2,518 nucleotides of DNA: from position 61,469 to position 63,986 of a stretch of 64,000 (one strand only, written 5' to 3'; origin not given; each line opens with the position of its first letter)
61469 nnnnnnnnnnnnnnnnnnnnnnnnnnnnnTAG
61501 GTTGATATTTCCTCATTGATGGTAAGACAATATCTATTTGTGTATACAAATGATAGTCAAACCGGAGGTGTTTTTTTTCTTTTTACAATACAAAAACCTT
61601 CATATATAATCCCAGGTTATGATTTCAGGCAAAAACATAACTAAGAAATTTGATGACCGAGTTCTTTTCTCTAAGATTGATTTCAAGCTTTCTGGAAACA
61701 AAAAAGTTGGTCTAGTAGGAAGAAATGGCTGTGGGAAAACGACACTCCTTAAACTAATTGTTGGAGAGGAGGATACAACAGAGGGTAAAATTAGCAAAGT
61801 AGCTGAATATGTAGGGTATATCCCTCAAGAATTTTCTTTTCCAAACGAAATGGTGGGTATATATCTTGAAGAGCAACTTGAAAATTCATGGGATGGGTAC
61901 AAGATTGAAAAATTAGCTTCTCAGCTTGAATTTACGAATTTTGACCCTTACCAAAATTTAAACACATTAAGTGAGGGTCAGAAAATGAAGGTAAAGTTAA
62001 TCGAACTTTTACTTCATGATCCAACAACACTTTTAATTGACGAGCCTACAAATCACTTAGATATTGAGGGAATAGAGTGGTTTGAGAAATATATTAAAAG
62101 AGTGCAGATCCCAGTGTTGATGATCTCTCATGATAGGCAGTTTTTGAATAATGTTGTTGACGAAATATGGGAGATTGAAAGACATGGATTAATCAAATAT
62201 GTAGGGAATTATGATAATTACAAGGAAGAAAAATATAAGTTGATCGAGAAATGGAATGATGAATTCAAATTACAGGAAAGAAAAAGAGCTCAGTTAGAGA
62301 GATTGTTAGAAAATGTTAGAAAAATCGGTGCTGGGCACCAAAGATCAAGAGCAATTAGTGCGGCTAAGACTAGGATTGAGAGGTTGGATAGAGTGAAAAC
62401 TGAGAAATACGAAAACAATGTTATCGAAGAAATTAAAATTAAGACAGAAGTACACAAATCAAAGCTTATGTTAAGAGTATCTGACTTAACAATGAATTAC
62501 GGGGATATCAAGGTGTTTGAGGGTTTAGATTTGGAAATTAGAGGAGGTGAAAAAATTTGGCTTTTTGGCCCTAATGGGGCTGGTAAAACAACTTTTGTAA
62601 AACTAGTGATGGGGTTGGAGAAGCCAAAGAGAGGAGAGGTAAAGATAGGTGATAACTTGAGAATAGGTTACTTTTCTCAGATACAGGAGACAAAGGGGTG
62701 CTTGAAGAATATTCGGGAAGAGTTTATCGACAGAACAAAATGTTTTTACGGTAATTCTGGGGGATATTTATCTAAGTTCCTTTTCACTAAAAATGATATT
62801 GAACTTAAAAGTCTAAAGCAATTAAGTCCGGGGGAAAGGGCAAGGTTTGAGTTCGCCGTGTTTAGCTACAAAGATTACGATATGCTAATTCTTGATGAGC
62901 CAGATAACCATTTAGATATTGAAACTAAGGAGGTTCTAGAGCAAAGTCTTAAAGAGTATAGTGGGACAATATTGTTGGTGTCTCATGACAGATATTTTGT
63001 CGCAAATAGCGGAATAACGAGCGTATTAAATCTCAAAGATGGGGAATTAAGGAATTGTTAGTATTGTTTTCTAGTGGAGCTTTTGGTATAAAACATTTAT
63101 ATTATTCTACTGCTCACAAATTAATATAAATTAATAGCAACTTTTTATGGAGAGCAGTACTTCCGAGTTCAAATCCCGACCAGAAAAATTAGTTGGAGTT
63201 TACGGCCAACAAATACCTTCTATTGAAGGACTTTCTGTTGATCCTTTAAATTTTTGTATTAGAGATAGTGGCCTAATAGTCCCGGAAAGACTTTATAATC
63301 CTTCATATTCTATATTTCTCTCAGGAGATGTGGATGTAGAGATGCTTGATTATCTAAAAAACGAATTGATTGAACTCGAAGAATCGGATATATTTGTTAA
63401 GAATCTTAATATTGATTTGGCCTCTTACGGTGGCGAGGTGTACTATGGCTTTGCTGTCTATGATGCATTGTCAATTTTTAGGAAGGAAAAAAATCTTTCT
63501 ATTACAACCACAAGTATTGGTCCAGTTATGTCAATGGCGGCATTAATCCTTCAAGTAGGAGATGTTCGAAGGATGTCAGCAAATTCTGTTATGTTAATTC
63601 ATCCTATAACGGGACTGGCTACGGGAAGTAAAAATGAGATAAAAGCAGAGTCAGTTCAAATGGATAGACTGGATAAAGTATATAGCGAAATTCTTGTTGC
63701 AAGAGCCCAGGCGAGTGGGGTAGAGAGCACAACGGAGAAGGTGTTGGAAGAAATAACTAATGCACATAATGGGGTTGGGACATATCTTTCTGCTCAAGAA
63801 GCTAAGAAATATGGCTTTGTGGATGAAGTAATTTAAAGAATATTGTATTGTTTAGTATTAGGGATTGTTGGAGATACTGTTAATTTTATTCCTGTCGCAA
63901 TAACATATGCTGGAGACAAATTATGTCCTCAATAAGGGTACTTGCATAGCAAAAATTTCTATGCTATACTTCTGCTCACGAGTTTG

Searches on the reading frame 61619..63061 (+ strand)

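Call 16: search_protein_families(library=pfam, proteins=[window:61619-63061:+], max_evalue=0.001)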
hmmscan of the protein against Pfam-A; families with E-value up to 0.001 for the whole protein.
window:61619-63061:+ (480 aa): 15 families
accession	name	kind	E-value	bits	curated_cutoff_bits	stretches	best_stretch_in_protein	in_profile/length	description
PF00005.33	ABC_tran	-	1e-43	149.7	25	2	18-145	2-137/137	ABC transporter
PF13304.12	AAA_21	-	1.7e-13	51.8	27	1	67-149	166-273/304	AAA domain, putative AbiEii toxin, Type IV TA system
PF02463.25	SMC_N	-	4.5e-10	39.8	40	0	401-464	136-205/220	RecF/RecN/SMC N terminal domain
PF12848.13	ABC_tran_Xtn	-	2.3e-08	34.4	25.9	1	184-263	1-77/85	ABC transporter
PF13401.12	AAA_22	-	7.4e-07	30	27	0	32-156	10-105/130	AAA domain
PF03193.22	RsgA_GTPase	-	1.3e-06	28.8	30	0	18-61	98-140/174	RsgA GTPase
PF00004.35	AAA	-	1e-05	26.4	21.2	0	32-50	3-21/131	ATPase family associated with various cellular activities (AAA)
PF13555.12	AAA_29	-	1.5e-05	25.1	27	0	300-327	12-39/61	P-loop containing region of AAA domain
PF13479.12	AAA_24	-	1.9e-05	25.1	27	0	312-443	4-88/195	AAA domain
PF05783.17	DLIC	-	9.2e-05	21.9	19.7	0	22-57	20-55/471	Dynein light intermediate chain (DLIC)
PF05729.18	NACHT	-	0.00013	22.2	26.7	0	31-48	4-21/167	NACHT domain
PF00910.28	RNA_helicase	-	0.00019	22.3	21.5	0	313-330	1-18/105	RNA helicase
PF00931.28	NB-ARC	-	0.00059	19.6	23.5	0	27-61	18-52/248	NB-ARC domain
PF02367.23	TsaE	-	0.00069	20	26.6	0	306-331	17-42/128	Threonylcarbamoyl adenosine biosynthesis protein TsaE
PF10662.15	PduV-EutP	-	0.00085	19.6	21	0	28-50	2-24/143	Ethanolamine utilisation - propanediol utilisation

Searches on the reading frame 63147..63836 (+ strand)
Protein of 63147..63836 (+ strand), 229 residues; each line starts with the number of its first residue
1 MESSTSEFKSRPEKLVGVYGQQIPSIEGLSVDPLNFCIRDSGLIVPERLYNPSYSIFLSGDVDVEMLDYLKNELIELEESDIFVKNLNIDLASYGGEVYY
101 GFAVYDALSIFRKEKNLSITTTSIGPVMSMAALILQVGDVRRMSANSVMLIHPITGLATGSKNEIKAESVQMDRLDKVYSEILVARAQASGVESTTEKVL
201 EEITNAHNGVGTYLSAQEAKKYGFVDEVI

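Call 78: search_protein_families(library=pfam, proteins=[window:63147-63836:+], max_evalue=0.001)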
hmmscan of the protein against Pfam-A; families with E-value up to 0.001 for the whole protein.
window:63147-63836:+ (229 aa): 1 family
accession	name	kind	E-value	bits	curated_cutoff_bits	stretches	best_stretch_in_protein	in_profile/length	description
PF00574.28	CLP_protease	-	7.3e-22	78.6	20.2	1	54-229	17-179/182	Clp protease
